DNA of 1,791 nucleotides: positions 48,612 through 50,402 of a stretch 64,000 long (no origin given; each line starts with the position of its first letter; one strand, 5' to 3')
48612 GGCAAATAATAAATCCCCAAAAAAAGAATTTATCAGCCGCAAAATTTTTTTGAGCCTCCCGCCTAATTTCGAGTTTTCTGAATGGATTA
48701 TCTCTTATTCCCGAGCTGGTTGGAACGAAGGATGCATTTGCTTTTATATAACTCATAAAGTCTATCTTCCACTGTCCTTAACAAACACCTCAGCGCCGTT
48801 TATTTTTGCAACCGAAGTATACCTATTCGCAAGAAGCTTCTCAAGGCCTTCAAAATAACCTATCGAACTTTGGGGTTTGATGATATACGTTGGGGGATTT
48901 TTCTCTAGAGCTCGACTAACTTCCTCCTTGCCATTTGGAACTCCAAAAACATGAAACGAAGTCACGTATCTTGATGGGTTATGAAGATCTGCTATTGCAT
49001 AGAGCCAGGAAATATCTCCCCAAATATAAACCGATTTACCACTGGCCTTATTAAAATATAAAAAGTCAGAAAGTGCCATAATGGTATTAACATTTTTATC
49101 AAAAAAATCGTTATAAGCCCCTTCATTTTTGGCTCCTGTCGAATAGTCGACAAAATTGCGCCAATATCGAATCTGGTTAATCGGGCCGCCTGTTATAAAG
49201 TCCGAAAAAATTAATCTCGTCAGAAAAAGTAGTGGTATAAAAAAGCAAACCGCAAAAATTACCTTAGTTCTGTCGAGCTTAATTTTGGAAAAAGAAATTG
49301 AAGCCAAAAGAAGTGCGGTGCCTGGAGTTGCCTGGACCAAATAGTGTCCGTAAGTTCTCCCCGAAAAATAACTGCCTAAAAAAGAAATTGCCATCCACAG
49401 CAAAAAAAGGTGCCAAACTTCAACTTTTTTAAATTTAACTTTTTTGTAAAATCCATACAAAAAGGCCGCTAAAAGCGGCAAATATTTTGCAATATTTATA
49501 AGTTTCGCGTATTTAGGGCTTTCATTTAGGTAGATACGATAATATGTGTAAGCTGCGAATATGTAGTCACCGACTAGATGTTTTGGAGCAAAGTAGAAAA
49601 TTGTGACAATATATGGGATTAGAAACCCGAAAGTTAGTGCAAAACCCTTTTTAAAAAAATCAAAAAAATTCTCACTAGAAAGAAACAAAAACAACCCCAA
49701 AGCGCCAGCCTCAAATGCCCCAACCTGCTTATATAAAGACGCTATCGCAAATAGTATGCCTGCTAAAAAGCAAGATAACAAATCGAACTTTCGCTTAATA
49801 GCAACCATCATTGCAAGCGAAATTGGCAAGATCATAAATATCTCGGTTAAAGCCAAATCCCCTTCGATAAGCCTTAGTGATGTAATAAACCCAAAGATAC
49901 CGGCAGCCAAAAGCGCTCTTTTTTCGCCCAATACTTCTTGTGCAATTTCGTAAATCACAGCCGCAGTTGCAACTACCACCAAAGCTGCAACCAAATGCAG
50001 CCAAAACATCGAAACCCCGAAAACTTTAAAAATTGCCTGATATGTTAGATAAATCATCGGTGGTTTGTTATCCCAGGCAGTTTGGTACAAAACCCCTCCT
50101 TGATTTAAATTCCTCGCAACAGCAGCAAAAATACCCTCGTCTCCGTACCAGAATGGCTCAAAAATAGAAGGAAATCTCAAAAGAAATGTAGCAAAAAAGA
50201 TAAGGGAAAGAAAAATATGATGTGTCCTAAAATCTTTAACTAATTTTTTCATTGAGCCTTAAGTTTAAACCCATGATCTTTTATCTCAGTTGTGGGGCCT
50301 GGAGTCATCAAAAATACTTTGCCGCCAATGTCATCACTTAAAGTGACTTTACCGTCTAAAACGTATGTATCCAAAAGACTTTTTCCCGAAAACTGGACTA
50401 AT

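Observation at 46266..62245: Possible polyprenyl-phosphate pentose donor pathway feeding GT-C glycosyltransferases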

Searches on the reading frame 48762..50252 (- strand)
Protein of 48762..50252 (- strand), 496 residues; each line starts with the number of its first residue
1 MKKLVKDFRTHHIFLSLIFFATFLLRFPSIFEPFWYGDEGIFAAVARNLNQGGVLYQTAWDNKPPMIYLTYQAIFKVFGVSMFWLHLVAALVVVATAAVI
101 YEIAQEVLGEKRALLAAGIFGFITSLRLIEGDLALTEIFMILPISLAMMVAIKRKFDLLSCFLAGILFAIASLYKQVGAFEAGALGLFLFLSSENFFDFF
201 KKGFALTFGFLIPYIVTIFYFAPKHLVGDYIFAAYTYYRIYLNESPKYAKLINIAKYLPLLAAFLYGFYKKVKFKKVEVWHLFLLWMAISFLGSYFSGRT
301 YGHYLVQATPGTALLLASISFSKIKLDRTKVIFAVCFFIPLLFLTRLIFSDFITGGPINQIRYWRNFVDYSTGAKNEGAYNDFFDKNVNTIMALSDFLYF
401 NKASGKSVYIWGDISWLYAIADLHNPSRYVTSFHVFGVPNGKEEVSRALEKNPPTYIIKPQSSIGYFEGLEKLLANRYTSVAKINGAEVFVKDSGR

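Call 3: search_protein_families(library=pfam, proteins=[window:48762-50252:-], max_evalue=0.01)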
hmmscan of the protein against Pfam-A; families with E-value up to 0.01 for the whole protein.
window:48762-50252:- (496 aa): 2 families
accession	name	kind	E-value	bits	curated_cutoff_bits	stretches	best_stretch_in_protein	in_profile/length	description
PF13231.12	PMT_2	-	1.9e-10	41.6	26.1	1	62-207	1-145/160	Dolichyl-phosphate-mannose-protein mannosyltransferase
PF15971.10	Mannosyl_trans4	-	0.0066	16.7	33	1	52-123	1-76/163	DolP-mannose mannosyltransferase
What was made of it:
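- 48762..50252 (-): GT-C glycosyltransferase a (PMT_2; annotated GT39-like by sources), 496 aa. PF13231, 41.6 bits (call 3).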

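Call 5: search_protein_families(library=ncbifam, proteins=[window:48762-50252:-], max_evalue=0.01)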
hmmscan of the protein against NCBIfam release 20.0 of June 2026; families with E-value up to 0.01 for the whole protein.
window:48762-50252:- (496 aa): 0 families

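Call 33: search_solved_structures(query=window:48762-50252:-, max_evalue=10)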
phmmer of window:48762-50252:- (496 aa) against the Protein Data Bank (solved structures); distinct sequences matched with E-value up to 10: 0.

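Call 42: search_solved_structures(query=A3, max_evalue=10)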
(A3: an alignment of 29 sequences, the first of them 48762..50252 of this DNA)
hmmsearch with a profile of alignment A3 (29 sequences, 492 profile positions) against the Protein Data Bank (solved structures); distinct sequences matched with E-value up to 10: 0.
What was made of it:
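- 48762..50252 (-): No PDB sequence hit (calls 33, 42).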

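Call 46: find_homologous_proteins(query=window:48762-50252:-, max_evalue=0.001)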
Query window:48762-50252:- (496 aa): 418 proteins with E <= 0.001 among 8000 candidates; the best 120 are listed.
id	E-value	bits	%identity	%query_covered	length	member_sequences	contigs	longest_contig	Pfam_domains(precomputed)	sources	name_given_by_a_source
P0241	0.0e+0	1102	100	100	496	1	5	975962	PF13231.13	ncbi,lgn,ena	-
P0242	8.1e-278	940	83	100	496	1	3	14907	PF13231.13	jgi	-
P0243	1.2e-276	936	83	100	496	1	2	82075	PF13231.13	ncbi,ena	-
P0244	1.7e-264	896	78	100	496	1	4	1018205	PF13231.13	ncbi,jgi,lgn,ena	-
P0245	2.3e-262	889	78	100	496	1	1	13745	PF13231.13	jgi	jgi:4-amino-4-deoxy-L-arabinose transferase-like glycosyltransferase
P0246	6.1e-262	888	78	100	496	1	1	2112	PF13231.13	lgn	-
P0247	1.1e-261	887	78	100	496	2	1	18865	PF13231.13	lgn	-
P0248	2.7e-261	886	78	100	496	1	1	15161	PF13231.13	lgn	-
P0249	5.1e-261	885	78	100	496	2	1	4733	PF13231.13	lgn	-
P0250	3.6e-255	866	76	100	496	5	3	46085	PF13231.13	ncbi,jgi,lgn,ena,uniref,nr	ncbi:MAG: hypothetical protein UT84_C0039G0003 [Candidatus Curtissbacteria bacterium GW2011_GWA1_40_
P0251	1.1e-225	768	70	99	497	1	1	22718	PF13231.13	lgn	-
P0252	2.0e-223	761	70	98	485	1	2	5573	PF13231.13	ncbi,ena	-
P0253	2.1e-221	754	67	100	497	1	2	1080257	PF13231.13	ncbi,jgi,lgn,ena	-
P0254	4.3e-221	753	71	97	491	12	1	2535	PF13231.13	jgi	-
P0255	1.7e-220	751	69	100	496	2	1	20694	PF13231.13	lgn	-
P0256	4.5e-220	750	69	99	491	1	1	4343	PF02366.25,PF13231.13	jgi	-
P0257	8.8e-220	749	68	100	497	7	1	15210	PF13231.13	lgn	-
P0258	4.6e-219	746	68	99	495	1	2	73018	PF13231.13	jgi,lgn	-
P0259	5.6e-219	746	68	99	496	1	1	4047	PF13231.13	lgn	-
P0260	7.0e-219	746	68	99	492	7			PF02366.25,PF13231.13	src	-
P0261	7.7e-219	746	67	99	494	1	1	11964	PF13231.13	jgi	jgi:4-amino-4-deoxy-L-arabinose transferase-like glycosyltransferase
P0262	1.3e-218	745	68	100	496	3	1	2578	PF13231.13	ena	-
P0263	2.9e-218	744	68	99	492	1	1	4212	PF02366.25,PF13231.13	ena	-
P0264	4.9e-218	743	67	100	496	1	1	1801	PF13231.13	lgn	-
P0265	5.4e-218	743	69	99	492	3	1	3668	PF02366.25,PF13231.13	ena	-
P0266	1.3e-217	742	67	99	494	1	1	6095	PF13231.13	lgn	-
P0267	4.7e-217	740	65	99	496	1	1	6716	PF13231.13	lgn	-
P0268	5.0e-217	740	67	99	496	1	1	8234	PF13231.13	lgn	-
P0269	8.1e-217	739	67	100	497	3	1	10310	PF13231.13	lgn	-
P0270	1.7e-216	738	68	98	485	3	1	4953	PF02366.25,PF13231.13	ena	-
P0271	2.8e-216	737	69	99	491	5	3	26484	PF13231.13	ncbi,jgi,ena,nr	ncbi:MAG TPA: glycosyltransferase family 39 protein [Patescibacteria group bacterium]|nr:glycosyltra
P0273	1.2e-215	735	68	99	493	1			PF13231.13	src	-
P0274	1.5e-215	735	68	99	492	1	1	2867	PF02366.25,PF13231.13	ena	-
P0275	1.5e-215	735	68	99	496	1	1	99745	PF13231.13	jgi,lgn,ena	-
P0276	4.3e-215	733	68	99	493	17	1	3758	PF13231.13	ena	-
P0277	4.7e-215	733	68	99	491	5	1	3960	PF02366.25,PF13231.13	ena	-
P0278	8.3e-215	732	68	98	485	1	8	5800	PF13231.13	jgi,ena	-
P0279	1.2e-214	732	68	98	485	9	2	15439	PF13231.13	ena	-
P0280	1.3e-214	732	69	99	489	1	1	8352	PF13231.13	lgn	-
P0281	1.7e-214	731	68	99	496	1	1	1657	PF13231.13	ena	-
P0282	1.9e-214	731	68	97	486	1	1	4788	PF13231.13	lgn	-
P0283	3.4e-214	730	68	97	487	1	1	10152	PF13231.13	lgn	-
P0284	3.7e-214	730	66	99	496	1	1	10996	PF02366.25,PF13231.13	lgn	-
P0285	5.4e-214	730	66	99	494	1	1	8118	PF13231.13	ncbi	-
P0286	6.0e-214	730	69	97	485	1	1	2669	PF13231.13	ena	-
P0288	8.0e-214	729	69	97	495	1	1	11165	PF13231.13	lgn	-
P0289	9.0e-214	729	67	97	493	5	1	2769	PF13231.13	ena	-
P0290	2.5e-213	728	66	98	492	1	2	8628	PF02366.25,PF13231.13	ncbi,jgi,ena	-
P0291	1.7e-212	725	68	98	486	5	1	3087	PF13231.13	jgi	-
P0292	3.0e-212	724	68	97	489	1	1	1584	PF13231.13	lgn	-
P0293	4.2e-212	723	66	99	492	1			PF02366.25,PF13231.13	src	-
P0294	5.1e-212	723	68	94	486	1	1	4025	PF13231.13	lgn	-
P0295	7.2e-212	723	66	99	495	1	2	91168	PF13231.13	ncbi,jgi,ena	-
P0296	8.0e-212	723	65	99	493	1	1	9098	PF13231.13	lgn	-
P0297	1.1e-211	722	67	98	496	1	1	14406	PF13231.13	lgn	-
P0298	1.9e-211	721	67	97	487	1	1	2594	PF13231.13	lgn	-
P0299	2.2e-211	721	67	97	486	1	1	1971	PF13231.13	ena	-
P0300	2.4e-211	721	66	100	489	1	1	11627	PF13231.13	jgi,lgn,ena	-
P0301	2.6e-211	721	67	97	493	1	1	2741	PF13231.13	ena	-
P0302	2.9e-211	721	65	99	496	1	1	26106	PF13231.13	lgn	-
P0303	4.4e-211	720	67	99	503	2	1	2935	PF13231.13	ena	-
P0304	6.9e-211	719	69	95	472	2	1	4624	PF13231.13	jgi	-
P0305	8.5e-211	719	67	99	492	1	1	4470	PF02366.25,PF13231.13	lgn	-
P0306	1.2e-210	719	66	98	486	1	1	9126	PF13231.13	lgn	-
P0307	1.2e-210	719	64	100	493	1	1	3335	PF02366.25,PF13231.13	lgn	-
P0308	1.2e-210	719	67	98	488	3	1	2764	PF13231.13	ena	-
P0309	1.5e-210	718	67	95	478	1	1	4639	PF13231.13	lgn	-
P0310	1.9e-210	718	65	98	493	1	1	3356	PF13231.13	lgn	-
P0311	2.0e-210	718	67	98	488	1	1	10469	PF13231.13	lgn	-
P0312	6.6e-210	716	66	100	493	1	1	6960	PF13231.13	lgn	-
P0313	7.0e-210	716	68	97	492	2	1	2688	PF13231.13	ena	-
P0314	9.4e-210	716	67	99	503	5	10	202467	PF13231.13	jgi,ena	-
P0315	9.7e-210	716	68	98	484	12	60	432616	PF13231.13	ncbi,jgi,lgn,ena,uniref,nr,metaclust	ncbi:MAG: Glycosyl transferase, family 39 [Candidatus Curtissbacteria bacterium GW2011_GWA1_40_47]|u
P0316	1.3e-209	715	65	99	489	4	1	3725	PF13231.13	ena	-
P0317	1.7e-209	715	66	99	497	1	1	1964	PF13231.13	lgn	-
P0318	2.0e-209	715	66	99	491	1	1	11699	PF02366.25,PF13231.13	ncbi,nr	ncbi:MAG: glycosyltransferase family 39 protein [Candidatus Curtissbacteria bacterium]|nr:glycosyltr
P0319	2.2e-209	715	66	100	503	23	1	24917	PF13231.13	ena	-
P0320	2.9e-209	714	66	97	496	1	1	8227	PF13231.13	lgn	-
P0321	4.5e-209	713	66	99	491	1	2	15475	PF13231.13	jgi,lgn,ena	-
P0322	5.7e-209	713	67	98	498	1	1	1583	PF02366.25,PF13231.13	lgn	-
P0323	8.7e-209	713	67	99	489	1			PF13231.13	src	-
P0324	1.0e-208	712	66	99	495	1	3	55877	PF13231.13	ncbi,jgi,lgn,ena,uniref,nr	ncbi:MAG: Glycosyl transferase, family 39 [Candidatus Curtissbacteria bacterium GW2011_GWA1_40_9]|un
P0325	1.6e-208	712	66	99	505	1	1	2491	PF13231.13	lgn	-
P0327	6.2e-208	710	67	98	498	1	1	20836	PF13231.13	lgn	-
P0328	1.1e-207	709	65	99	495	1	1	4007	PF13231.13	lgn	-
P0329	2.0e-207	708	64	99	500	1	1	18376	PF13231.13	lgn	-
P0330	2.1e-207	708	64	99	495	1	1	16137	PF13231.13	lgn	-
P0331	6.6e-207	706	66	97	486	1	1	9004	PF13231.13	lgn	-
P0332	6.8e-207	706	63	99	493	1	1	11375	PF13231.13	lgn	-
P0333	1.0e-206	706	65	99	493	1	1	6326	PF13231.13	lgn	-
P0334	1.3e-206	705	66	97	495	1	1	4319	PF13231.13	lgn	-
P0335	1.3e-206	705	63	98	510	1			PF02366.25,PF13231.13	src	-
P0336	2.0e-206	705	65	98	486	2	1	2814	PF13231.13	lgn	-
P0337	2.3e-206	705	65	99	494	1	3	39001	PF13231.13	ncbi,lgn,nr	ncbi:glycosyltransferase family 39 protein [Candidatus Curtissbacteria bacterium]|nr:glycosyltransfe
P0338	3.2e-206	704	64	100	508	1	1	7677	PF02366.25,PF13231.13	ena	-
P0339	3.2e-206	704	65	98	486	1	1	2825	PF13231.13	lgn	-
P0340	3.5e-206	704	66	97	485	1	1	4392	PF13231.13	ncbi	-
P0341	4.3e-206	704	66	99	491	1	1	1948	PF13231.13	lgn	-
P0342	5.8e-206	703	65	97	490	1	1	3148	PF13231.13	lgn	-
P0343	6.8e-206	703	66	97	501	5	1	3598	PF13231.13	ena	-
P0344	7.8e-206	703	65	99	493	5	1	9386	PF13231.13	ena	-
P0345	2.5e-205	701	63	100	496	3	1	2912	PF13231.13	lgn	-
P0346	7.2e-205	700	67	96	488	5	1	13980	PF13231.13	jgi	-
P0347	8.5e-205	699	66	98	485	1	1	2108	PF13231.13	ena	-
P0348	1.1e-204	699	65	100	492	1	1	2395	PF02366.25,PF13231.13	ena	-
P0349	1.4e-204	699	67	97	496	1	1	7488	PF13231.13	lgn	-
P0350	3.3e-204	697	63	99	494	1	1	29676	PF13231.13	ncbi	-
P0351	3.6e-204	697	63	98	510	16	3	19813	PF02366.25,PF13231.13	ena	-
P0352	4.4e-204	697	65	98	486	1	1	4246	PF13231.13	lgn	-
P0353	6.0e-204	697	65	98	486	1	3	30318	PF13231.13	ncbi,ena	ncbi:MAG: glycosyltransferase family 39 protein [Patescibacteria group bacterium]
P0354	1.1e-203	696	64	99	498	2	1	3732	PF13231.13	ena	-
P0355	1.1e-203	696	64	97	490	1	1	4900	PF13231.13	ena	-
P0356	1.3e-203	695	62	99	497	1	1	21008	PF13231.13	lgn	-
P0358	4.6e-203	694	65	98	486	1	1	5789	PF13231.13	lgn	-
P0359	5.3e-203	693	64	99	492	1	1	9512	PF13231.13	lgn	-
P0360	5.4e-203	693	65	98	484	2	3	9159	PF13231.13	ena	-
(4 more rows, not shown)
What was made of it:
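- The GT-C enzymes hit the PMT_2 family and sources name them GT39 (calls 3, 46).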

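Call 59: predict_structure(alignment_id=A5)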
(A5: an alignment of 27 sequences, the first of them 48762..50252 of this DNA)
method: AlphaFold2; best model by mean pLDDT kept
length: 496 residues; sequences in the alignment: 27
mean_pLDDT: 82.2   pTM: 0.85
mean pLDDT of the five models: 82.2, 81.8, 78.2, 77.3, 76.5
residues with pLDDT >= 90: 180; 70-90: 224; 50-70: 70; < 50: 22
segments of 3 or more residues with pLDDT < 50: 129-133, 237-245, 298-300, 354-357
pLDDT, mean of each block of 10 residues (from residue 1): 70 94 81 69 86 78 78 91 86 95 96 96 69 62 95 97 96 81 96 94 97 91 82 57 54 84 95 91 93 64 73 91 79 91 77 52 79 84 75 89 86 80 75 66 82 88 72 89 89 72
secondary structure, 60 per line:
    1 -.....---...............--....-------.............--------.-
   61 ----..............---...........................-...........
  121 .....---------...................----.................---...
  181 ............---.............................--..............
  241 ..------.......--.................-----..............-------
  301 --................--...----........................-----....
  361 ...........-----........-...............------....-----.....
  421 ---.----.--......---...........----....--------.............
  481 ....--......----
elements in order: H2-6 H10-24 H27-30 H38-50 H65-78 H82-108 H110-125 H135-153 H158-174 H178-192 H196-224 H227-242 H249-255 H258-274 H280-293 H303-318 H328-351 H357-371 H377-384 H386-400 E407-410 H416-420 H432-437 H441-451 E456-459 H468-477 E478-484 E487-492
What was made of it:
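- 48762..50252 (-): AF2 model with pLDDT 82 (call 59).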

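Call 62: fold_search(model_id=the predicted structure, library=pdb)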
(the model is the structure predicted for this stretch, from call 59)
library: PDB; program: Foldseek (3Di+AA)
matches with E <= 10: 379; with E <= 0.001: 17
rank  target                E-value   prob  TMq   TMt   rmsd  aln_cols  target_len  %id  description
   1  7oci_F                2.0e-07  1.00  0.50  0.40  12.9       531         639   16  Cryo-EM structure of yeast Ost6p containing oligosaccharyltransferase complex (released 2022-02-16)
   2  5f15                  2.0e-06  1.00  0.56  0.52  11.2       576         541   13  Crystal Structure of ArnT from Cupriavidus metallidurans bound to Undecaprenyl phosphate (released 2016-02-17)
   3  8age_A                2.4e-06  1.00  0.52  0.42  12.1       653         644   12  Structure of yeast oligosaccharylransferase complex with acceptor peptide bound (released 2022-12-07)
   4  6c26_A                3.6e-06  1.00  0.50  0.41  13.6       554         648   16  The Cryo-EM structure of a eukaryotic oligosaccharyl transferase complex (released 2018-01-31)
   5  3wak                  5.6e-06  1.00  0.40  0.26  15.8       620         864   14  Crystal structure of the Archaeoglobus fulgidus oligosaccharyltransferase (O29867_ARCFU) in the apo form (released 2013-10-30)
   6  7e9s_A                8.9e-06  1.00  0.39  0.26  13.4       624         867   13  Archaeal oligosaccharyltransferase AglB from Archaeoglobus fulgidus in complex with an inhibitory peptide and a dolich (released 2021-09-08)
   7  5gmy_A                9.3e-06  1.00  0.40  0.27  13.9       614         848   14  Crystal structure of the Archaeoglobus fulgidus oligosaccharyltransferase (O29867_ARCFU) tethered with an acceptor pep (released 2017-02-01)
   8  6ezn_F                1.9e-05  1.00  0.47  0.37  15.2       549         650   14  Cryo-EM structure of the yeast oligosaccharyltransferase (OST) complex (released 2018-01-17)
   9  6s7t_A                2.2e-05  1.00  0.48  0.36  13.3       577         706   12  Cryo-EM structure of human oligosaccharyltransferase complex OST-B (released 2019-12-18)
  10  5ezm                  4.3e-05  1.00  0.56  0.52  12.7       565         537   14  Crystal Structure of ArnT from Cupriavidus metallidurans in the apo state (released 2016-02-17)
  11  3waj                  4.5e-05  1.00  0.40  0.28  15.1       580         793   14  Crystal structure of the Archaeoglobus fulgidus oligosaccharyltransferase (O29867_ARCFU) complex with Zn and sulfate (released 2013-10-30)
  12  6ftg_5                9.0e-05  1.00  0.49  0.40  13.9       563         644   14  Subtomogram average of OST-containing ribosome-translocon complexes from canine rough microsomal membranes (released 2018-03-21)
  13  3rce_A                1.1e-04  1.00  0.43  0.33  11.4       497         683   15  Bacterial oligosaccharyltransferase PglB (released 2011-06-15)
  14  5ogl_A                1.3e-04  1.00  0.44  0.33  10.4       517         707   13  Structure of bacterial oligosaccharyltransferase PglB in complex with an acceptor peptide and an lipid-linked oligosac (released 2017-10-25)
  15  6gxc_A                2.9e-04  1.00  0.43  0.32   9.9       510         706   13  Bacterial oligosaccharyltransferase PglB in complex with an inhibitory peptide and a reactive lipid-linked oligosaccha (released 2018-11-14)
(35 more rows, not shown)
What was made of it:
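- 48762..50252 (-): Foldseek matches STT3, ArnT (TM 0.56), AglB, PglB, AftD and AftA (call 62).
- It matches ArnT and STT3 at least as well as AftA or AftD (call 62). The fold matches include STT3, PglB and PMT (call 62).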

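Call 83: find_encoding_contigs(protein=P0241, flank=10000, max_places=3)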
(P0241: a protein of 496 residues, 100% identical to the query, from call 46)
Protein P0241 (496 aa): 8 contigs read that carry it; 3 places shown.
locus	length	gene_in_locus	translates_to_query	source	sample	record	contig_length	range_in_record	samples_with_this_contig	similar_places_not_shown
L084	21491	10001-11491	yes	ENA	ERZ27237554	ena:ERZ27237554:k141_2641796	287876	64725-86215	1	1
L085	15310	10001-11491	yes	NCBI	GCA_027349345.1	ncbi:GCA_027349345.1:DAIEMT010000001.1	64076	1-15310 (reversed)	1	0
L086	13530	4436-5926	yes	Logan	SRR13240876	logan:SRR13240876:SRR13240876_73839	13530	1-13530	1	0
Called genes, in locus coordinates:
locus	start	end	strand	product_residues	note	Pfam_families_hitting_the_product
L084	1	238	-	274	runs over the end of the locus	PF02353:CMAS, PF13489:Methyltransf_23 (weak), PF01209:Ubie_methyltran, PF13847:Methyltransf_31, PF08241:Methyltransf_11, PF08242:Methyltransf_12, PF13649:Methyltransf_25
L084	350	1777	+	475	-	PF00133:tRNA-synt_1 (weak), PF01406:tRNA-synt_1e (faint), PF09334:tRNA-synt_1g, PF00133:tRNA-synt_1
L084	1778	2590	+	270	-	PF01026:TatD_DNase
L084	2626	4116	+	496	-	-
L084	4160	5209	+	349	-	PF01636:APH, PF02958:EcKL (weak), PF19974:TCAD9 (faint)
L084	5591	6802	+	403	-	PF00704:Glyco_hydro_18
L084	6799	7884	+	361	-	PF00768:Peptidase_S11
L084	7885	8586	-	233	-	-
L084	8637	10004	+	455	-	PF13231:PMT_2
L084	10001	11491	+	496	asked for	PF13231:PMT_2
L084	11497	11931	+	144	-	-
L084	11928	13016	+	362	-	PF00953:Glycos_transf_4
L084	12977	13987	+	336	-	PF01040:UbiA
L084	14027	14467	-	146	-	-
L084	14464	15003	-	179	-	-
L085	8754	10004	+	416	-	PF13231:PMT_2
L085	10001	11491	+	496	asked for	PF13231:PMT_2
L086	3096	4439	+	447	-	PF13231:PMT_2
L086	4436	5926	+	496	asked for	PF13231:PMT_2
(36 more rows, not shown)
